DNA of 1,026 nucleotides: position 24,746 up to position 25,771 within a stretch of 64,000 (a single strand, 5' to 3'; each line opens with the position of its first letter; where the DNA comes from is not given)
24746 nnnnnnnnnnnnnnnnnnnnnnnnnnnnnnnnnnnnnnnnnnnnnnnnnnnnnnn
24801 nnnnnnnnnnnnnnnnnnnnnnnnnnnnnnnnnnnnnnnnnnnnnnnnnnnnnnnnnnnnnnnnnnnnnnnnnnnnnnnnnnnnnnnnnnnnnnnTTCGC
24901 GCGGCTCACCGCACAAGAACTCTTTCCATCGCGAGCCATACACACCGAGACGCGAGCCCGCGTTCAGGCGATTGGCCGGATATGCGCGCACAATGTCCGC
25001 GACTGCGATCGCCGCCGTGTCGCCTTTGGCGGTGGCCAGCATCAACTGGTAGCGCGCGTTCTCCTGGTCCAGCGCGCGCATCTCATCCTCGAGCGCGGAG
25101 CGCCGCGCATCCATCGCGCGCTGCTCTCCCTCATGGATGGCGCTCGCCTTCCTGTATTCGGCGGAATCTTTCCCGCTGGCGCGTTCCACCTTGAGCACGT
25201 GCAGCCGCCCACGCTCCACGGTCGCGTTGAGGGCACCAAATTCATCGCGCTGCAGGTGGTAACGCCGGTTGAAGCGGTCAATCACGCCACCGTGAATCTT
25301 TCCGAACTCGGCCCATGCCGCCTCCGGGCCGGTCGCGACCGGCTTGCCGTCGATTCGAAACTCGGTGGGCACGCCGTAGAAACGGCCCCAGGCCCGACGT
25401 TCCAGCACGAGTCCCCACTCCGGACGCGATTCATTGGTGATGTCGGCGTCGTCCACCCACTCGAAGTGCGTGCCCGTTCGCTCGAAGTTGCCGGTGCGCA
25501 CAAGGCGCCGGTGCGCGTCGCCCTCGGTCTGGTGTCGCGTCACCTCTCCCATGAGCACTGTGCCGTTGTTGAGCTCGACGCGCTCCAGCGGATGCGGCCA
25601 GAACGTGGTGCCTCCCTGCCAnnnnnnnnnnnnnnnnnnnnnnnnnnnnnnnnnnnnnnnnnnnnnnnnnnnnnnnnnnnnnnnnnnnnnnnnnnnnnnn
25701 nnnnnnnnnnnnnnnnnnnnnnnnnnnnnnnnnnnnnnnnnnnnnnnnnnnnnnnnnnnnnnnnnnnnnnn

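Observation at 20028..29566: Complete pstSCAB-phoBR-phoU locus with a giant PstC (841 aa) and long PstA (554 aa)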

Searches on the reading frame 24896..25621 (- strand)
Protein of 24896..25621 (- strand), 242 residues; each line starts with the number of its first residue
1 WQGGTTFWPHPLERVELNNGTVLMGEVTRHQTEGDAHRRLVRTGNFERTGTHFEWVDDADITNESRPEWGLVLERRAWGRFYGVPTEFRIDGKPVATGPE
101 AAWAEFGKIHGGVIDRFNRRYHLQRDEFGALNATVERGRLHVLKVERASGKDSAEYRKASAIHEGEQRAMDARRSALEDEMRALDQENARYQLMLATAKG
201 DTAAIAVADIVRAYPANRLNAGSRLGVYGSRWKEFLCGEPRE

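Call 69: search_protein_representatives(protein=window:24896-25621:-)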
Query: 242 residues. Proteins with E-value up to 0.001 (for the whole library): 630; up to 1e-10: 307; up to 1e-30: 51. The best 150 are listed.
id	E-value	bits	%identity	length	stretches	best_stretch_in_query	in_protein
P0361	1.2e-76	274.0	78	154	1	37-190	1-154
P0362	1.0e-66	241.5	77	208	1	1-135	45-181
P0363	3.1e-55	203.9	47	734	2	36-242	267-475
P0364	9.7e-54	199.0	42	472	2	30-242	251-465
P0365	4.7e-52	193.5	44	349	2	32-242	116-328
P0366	1.1e-51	192.3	46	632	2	28-242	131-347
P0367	2.2e-51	191.3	42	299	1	2-241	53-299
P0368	6.3e-50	186.5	43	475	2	23-242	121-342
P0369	8.0e-49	182.9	42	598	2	30-242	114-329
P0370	9.0e-49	182.7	44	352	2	33-242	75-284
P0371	4.4e-47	177.2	43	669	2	23-242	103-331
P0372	4.8e-47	177.1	44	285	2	29-231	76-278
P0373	1.6e-46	175.4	45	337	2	30-242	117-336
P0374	6.0e-46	173.5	47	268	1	35-226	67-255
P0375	1.1e-45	172.6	45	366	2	31-235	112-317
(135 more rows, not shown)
